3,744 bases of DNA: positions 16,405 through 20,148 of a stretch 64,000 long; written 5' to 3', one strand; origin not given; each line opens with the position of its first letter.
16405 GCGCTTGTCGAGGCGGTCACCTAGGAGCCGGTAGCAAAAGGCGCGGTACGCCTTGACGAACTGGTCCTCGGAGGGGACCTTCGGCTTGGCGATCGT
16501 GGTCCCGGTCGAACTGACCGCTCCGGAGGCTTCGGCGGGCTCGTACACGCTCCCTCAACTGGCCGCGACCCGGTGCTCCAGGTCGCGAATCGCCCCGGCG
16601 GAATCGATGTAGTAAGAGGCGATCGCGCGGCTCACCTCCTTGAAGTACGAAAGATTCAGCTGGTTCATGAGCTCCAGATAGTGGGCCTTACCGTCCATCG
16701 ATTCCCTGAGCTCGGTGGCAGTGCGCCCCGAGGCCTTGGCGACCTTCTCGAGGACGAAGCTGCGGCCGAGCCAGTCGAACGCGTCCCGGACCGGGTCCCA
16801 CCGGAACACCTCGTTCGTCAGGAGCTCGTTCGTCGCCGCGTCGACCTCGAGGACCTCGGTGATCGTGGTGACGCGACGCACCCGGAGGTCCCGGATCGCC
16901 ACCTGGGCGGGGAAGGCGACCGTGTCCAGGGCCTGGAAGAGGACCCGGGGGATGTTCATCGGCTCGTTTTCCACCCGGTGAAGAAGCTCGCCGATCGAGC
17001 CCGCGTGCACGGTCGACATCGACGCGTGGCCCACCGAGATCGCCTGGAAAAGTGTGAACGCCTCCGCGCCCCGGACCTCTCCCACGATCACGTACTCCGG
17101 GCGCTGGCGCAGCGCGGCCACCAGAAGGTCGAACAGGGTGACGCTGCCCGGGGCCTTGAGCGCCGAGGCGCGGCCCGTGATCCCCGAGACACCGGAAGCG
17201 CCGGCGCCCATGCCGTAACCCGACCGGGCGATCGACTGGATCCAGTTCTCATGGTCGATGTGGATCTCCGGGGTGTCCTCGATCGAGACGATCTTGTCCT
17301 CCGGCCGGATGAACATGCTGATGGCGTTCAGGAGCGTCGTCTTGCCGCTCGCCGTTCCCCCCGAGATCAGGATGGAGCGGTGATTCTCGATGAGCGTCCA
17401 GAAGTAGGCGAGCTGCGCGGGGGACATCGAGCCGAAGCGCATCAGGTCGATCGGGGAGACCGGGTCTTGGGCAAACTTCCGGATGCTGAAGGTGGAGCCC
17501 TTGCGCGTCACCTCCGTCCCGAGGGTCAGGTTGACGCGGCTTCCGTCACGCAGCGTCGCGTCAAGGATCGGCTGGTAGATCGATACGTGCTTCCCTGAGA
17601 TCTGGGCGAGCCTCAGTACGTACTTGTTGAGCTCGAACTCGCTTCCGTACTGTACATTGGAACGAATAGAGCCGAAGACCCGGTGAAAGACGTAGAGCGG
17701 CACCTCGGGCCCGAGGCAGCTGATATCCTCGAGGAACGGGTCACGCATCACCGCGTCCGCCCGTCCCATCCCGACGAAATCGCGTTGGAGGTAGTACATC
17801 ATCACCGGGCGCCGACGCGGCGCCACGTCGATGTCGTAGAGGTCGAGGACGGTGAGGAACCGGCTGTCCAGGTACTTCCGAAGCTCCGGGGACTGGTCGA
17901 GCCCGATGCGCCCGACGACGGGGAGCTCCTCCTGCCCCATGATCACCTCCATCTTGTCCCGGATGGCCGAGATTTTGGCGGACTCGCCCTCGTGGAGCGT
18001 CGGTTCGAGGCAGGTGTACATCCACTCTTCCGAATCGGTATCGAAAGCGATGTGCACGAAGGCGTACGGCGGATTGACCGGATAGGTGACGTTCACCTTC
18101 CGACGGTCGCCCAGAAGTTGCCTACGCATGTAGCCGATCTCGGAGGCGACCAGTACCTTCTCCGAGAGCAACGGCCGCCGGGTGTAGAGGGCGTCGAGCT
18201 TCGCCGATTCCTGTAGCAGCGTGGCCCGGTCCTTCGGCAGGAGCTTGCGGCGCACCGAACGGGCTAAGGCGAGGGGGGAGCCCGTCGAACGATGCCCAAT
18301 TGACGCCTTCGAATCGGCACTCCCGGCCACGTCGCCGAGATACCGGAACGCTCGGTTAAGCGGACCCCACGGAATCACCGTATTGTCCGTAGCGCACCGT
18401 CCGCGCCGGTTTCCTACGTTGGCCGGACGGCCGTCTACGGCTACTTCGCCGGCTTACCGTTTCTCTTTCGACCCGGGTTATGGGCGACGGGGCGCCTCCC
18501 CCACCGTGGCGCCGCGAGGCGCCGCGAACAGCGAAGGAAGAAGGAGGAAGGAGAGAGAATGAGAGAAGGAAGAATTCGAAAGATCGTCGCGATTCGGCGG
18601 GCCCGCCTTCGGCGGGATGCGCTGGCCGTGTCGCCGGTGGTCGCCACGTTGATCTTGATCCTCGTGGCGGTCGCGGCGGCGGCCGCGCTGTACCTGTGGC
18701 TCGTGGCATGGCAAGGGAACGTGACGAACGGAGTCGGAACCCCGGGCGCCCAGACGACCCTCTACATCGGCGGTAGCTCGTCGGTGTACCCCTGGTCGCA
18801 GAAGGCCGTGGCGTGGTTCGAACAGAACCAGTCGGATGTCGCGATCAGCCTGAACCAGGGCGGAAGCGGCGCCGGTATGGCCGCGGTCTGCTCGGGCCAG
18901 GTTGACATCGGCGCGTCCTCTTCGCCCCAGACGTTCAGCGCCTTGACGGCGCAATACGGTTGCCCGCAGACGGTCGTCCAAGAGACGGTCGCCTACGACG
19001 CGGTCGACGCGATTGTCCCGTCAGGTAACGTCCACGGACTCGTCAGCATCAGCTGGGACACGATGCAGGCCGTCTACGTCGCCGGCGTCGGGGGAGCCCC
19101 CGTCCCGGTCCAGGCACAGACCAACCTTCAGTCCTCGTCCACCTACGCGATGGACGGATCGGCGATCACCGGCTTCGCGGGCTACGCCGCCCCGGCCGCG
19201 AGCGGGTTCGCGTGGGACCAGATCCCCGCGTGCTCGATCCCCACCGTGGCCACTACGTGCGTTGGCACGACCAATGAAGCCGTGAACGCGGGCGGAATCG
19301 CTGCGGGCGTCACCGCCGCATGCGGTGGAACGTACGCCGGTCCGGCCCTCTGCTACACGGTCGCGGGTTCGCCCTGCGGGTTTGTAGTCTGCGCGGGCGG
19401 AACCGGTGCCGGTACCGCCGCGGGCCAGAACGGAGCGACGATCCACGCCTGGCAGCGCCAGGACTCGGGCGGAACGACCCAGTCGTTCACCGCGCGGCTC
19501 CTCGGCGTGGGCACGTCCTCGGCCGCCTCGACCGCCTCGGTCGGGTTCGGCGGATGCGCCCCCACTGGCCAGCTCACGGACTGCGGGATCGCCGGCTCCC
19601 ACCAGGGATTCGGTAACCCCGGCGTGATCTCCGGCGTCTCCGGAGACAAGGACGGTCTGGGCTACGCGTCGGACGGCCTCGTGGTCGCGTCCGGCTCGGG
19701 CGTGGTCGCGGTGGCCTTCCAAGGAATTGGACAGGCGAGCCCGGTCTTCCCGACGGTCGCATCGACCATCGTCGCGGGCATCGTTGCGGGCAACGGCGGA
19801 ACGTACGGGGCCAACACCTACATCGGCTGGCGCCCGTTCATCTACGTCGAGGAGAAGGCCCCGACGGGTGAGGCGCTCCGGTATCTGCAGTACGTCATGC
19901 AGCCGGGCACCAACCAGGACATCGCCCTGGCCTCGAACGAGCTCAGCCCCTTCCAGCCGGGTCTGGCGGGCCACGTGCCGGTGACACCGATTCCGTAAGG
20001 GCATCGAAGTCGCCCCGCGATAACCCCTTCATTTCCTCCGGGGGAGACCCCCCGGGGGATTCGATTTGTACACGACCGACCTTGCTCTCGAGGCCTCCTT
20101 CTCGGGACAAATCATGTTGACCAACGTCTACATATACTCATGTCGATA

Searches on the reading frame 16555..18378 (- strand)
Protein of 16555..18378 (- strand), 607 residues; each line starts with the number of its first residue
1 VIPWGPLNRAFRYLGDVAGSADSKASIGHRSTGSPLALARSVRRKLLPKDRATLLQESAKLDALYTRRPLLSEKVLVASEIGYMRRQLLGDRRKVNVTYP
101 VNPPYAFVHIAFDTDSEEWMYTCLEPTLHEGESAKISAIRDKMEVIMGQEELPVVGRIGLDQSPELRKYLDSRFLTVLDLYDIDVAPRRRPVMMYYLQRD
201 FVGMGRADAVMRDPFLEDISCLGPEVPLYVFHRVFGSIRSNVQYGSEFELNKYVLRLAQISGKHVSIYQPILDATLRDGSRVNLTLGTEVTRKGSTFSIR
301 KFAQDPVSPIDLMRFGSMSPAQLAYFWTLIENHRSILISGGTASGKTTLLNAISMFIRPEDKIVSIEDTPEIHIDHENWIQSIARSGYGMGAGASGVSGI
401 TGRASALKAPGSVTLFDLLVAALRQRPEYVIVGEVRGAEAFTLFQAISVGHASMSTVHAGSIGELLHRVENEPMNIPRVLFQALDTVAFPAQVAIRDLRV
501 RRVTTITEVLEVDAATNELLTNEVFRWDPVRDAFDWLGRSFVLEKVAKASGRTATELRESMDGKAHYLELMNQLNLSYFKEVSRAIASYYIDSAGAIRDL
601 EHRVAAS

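Call 3: search_protein_families(library=pfam, proteins=[window:16555-18378:-], max_evalue=0.01)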
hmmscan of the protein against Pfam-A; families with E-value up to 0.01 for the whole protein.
window:16555-18378:- (607 aa): 4 families
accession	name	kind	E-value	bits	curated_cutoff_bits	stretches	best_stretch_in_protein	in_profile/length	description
PF00437.27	T2SSE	-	5.2e-33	114.6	24.9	1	269-473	70-259/370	Type II/IV secretion system protein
PF13555.12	AAA_29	-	0.00045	20.4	27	1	333-362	22-51/61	P-loop containing region of AAA domain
PF13476.12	AAA_23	-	0.0023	19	27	1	332-355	18-41/201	AAA domain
PF20720.3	nSTAND3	-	0.0054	16.9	27.2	0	329-371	13-56/155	Novel STAND NTPase 3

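Call 23: search_protein_families(library=ncbifam, proteins=[window:16555-18378:-], max_evalue=0.01)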
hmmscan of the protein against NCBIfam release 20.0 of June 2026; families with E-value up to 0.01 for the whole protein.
window:16555-18378:- (607 aa): 22 families
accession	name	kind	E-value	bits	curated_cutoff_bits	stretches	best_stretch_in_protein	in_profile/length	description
NF058587.1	archaellum_moto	equivalog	1.1e-118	397.2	550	1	91-590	26-518/527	archaellum flagellar ATPase motor FlaI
NF053672.1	bindosome_BasE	exception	1.3e-49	169.3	1000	1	193-591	128-509/512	bindosome assembly system ATPase subunit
TIGR03819.1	heli_sec_ATPase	hypoth_equivalog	1.1e-43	149.8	373.15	1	196-470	44-298/340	TadA family conjugal transfer-associated ATPase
TIGR02788.1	VirB11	equivalog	1.7e-31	109.4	249.95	2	327-469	138-262/308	P-type DNA transfer ATPase VirB11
TIGR02782.1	TrbB_P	equivalog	7e-31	107.6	304.55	2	252-382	56-188/303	P-type conjugative transfer ATPase TrbB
NF010469.0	PRK13894.1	subfamily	4e-29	102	508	2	257-382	74-201/320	conjugal transfer ATPase TrbB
NF010475.0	PRK13900.1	equivalog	5e-25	88.3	389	1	329-461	156-271/333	type IV secretion system ATPase VirB11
NF010407.0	PRK13833.1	subfamily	7.6e-23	81.4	499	2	269-380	81-194/323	conjugal transfer protein TrbB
NF007755.0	PRK10436.1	equivalog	1.4e-14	53.6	617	2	413-497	275-357/465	type II secretion system protein GspE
NF041000.1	ATPase_ComGA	equivalog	6.5e-14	51.6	300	2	416-471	188-244/267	competence type IV pilus ATPase ComGA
NF010425.0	PRK13851.1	equivalog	2.1e-13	49.9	461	1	329-459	158-270/344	type IV secretion system protein VirB11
TIGR02533.1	type_II_gspE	equivalog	5.3e-11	41.8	630.25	2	284-381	195-292/486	type II secretion system ATPase GspE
TIGR02525.1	plasmid_TraJ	equivalog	2.3e-10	40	368.3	2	418-476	217-277/372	plasmid transfer ATPase TraJ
TIGR01420.1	pilT_fam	subfamily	8.7e-10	38.3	319.1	1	418-469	187-239/343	PilT/PilU family type 4a pilus ATPase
TIGR02538.1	type_IV_pilB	equivalog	2.2e-09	36.5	675.65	1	418-471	377-431/564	type IV-A pilus assembly ATPase PilB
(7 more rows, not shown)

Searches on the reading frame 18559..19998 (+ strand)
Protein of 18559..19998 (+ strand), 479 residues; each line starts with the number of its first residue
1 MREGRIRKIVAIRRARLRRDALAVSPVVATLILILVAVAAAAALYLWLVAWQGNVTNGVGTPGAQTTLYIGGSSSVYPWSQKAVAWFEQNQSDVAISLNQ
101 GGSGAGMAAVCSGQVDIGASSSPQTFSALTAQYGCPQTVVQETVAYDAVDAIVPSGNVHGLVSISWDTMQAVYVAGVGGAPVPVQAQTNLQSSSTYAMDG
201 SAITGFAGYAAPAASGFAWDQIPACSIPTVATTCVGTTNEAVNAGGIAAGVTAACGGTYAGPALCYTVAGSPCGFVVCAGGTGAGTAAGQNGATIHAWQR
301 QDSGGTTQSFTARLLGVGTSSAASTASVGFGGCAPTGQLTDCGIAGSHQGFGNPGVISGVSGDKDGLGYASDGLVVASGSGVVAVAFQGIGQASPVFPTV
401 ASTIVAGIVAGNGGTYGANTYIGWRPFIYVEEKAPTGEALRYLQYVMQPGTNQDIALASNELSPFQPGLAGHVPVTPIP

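Call 3: search_protein_families(library=pfam, proteins=[window:18559-19998:+], max_evalue=0.01)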
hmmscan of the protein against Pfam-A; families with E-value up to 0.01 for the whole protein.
window:18559-19998:+ (479 aa): 2 families
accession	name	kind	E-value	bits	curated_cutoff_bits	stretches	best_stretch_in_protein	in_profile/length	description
PF12849.12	PBP_like_2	-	2.1e-11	44.5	27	1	62-211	6-165/267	PBP superfamily domain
PF12727.12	PBP_like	-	0.0029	17.2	27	1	87-163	4-85/193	PBP superfamily domain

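Call 23: search_protein_families(library=ncbifam, proteins=[window:18559-19998:+], max_evalue=0.01)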
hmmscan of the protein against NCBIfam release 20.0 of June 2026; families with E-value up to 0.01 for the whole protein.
window:18559-19998:+ (479 aa): 4 families
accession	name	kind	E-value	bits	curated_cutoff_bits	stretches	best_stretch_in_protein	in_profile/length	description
TIGR02136.1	ptsS_2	subfamily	2.5e-21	76.2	206.6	2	33-175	9-147/295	phosphate ABC transporter substrate-binding protein PstS family protein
TIGR00975.1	3a0107s03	equivalog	1.9e-07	30.4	205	1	71-161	4-89/315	phosphate ABC transporter substrate-binding protein PstS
TIGR02537.2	arch_flag_Nterm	domain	0.00025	20.5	20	1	23-49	4-30/33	archaellin/type IV pilin N-terminal domain-containing protein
TIGR04505.1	PtsS_plasma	equivalog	0.0044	16.5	175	1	64-125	27-87/334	phosphate ABC transporter substrate-binding protein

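Call 63: find_homologous_proteins(query=window:18559-19998:+)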
Query window:18559-19998:+ (479 aa): 288 proteins with E <= 0.001 among 8000 candidates; the best 120 are listed.
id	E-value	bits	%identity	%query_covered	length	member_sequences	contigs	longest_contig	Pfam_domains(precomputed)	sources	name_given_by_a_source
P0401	0.0e+0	1033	100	100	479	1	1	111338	PF12849.13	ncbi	ncbi:MAG: PstS family phosphate ABC transporter substrate-binding protein [Candidatus Lutacidiplasma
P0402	1.4e-215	735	76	96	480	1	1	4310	PF12849.13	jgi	jgi:flagellin-like protein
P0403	1.9e-208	711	73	96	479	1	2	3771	PF12849.13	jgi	-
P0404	6.9e-208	709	74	95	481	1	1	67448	PF12849.13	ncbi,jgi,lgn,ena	jgi:flagellin-like protein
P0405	1.8e-199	681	72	96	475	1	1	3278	PF12849.13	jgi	jgi:flagellin-like protein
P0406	1.6e-196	672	70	96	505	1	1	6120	PF12849.13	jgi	jgi:flagellin-like protein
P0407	1.7e-162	560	61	96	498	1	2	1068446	PF12849.13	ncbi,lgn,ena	ncbi:MAG: substrate-binding domain-containing protein [Thermoplasmata archaeon]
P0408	1.0e-140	488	57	45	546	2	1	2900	PF12849.13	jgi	-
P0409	1.5e-140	487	53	100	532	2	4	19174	PF12849.13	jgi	jgi:flagellin-like protein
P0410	5.0e-140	485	48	65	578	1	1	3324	PF12849.13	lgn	-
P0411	6.9e-140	485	57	96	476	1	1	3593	PF12849.13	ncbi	-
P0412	4.2e-139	482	55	100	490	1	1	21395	PF12849.13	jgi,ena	-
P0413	4.2e-139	482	54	99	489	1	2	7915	PF12849.13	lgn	-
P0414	6.9e-136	472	55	97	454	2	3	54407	PF12849.13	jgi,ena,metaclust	metaclust:\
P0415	4.3e-134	466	54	100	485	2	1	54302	PF12849.13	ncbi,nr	ncbi:MAG: hypothetical protein L3K03_03420 [Thermoplasmata archaeon]|nr:hypothetical protein [Thermo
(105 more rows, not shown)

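Call 76: predict_structure(alignment_id=A3)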
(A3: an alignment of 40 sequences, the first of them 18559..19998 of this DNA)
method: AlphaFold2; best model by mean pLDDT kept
length: 479 residues; sequences in the alignment: 40
mean_pLDDT: 77.4   pTM: 0.75
mean pLDDT of the five models: 77.4, 77.0, 75.1, 74.0, 72.2
residues with pLDDT >= 90: 125; 70-90: 221; 50-70: 97; < 50: 36
segments of 3 or more residues with pLDDT < 50: 235-253, 256-260, 284-289
pLDDT, mean of each block of 10 residues (from residue 1): 72 66 71 92 85 59 79 76 93 86 77 91 81 80 89 89 91 80 62 78 74 79 76 38 25 45 62 80 51 85 63 78 67 77 82 90 93 82 91 86 89 85 89 90 94 92 88 64
secondary structure, 60 per line:
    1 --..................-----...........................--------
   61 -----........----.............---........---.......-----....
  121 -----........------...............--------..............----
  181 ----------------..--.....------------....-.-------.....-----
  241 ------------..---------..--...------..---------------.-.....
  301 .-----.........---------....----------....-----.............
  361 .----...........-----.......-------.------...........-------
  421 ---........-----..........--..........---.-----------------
elements in order: H3-20 H26-52 E66-73 H78-90 E94-101 H105-111 E117-120 H126-133 E140-154 E163-165 H166-176 H231-235 E296-301 H307-315 H325-328 H339-342 E348-351 H352-361 E366-371 H372-376 E382-388 H403-413 E424-431 H437-446 H449-458

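Call 78: fold_search(model_id=the predicted structure, library=pdb)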
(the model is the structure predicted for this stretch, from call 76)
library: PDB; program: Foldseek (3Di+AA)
matches with E <= 10: 1178; with E <= 0.001: 163
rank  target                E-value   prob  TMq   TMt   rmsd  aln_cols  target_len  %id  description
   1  4gd5_A                1.5e-13  1.00  0.44  0.82   4.1       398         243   15  X-ray Crystal Structure of a Putative Phosphate ABC Transporter Substrate-Binding Protein with Bound Phosphate from Cl (released 2012-08-15)
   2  4jwo                  5.9e-13  1.00  0.40  0.62   7.6       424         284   13  The crystal structure of a possible phosphate binding protein from Planctomyces limnophilus DSM 3776 (released 2013-04-24)
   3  7dm1_A                1.3e-12  1.00  0.50  0.69   4.6       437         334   14  crystal structure of the M.tuberculosis phosphate ABC transport receptor PstS-1 in complex with Fab p4-36 (released 2020-12-23)
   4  8ods                  1.5e-12  1.00  0.46  0.66   6.4       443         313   15  Phosphate-Binding Protein (PstS) from Xanthomonas citri pv. citri A306 bound to phosphate (released 2023-10-11)
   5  1pc3_MODEL_1_A        1.8e-12  1.00  0.49  0.68   5.1       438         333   15  Crystal structure of the extracellular phosphate ABC transport receptor (PstS-1) and immunodominant antigen of (released 2004-05-18)
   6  1ixi                  2.2e-12  1.00  0.48  0.69   4.4       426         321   14  PHOSPHATE-BINDING PROTEIN MUTANT WITH ASP 56 REPLACED BY ASN COMPLEX WITH MONOBASIC PHOSPHATE ION (released 1997-10-22)
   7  9k3x_E                3.6e-12  1.00  0.48  0.69   4.3       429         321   14  Cryo-EM structure of E coli pstSCAB in the pretranslocation state (released 2026-02-18)
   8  4omb_A                4.1e-12  1.00  0.47  0.72   5.9       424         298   12  Phosphate binding protein (released 2014-12-10)
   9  1a54                  4.1e-12  1.00  0.46  0.66   5.1       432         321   13  PHOSPHATE-BINDING PROTEIN MUTANT A197C LABELLED WITH A COUMARIN FLUOROPHORE AND BOUND TO DIHYDROGENPHOSPHATE ION (released 1998-10-14)
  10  2abh                  5.0e-12  1.00  0.47  0.67   4.8       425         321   14  PHOSPHATE-BINDING PROTEIN (RE-REFINED) (released 1997-04-21)
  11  1qui                  6.0e-12  1.00  0.47  0.68   4.7       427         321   14  PHOSPHATE-BINDING PROTEIN MUTANT WITH ASP 137 REPLACED BY GLY COMPLEX WITH BROMINE AND PHOSPHATE (released 1996-07-11)
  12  1quk                  6.4e-12  1.00  0.47  0.67   4.7       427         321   14  PHOSPHATE-BINDING PROTEIN MUTANT WITH ASP 137 REPLACED BY ASN COMPLEX WITH PHOSPHATE (released 1996-07-11)
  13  1pbp                  7.2e-12  1.00  0.47  0.67   5.0       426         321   13  FINE TUNING OF THE SPECIFICITY OF THE PERIPLASMIC PHOSPHATE TRANSPORT RECEPTOR: SITE-DIRECTED MUTAGENESIS, LIGAND BINDIN (released 1994-10-15)
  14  9l8j_A                7.7e-12  1.00  0.38  0.70   6.6       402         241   16  Crystal structure of a putative phosphate binding protein from Synechocystis sp. PCC 6803 reveals an evolutionary hots (released 2025-12-31)
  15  9l8j_D                9.3e-12  1.00  0.38  0.72   6.4       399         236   16  Crystal structure of a putative phosphate binding protein from Synechocystis sp. PCC 6803 reveals an evolutionary hots (released 2025-12-31)
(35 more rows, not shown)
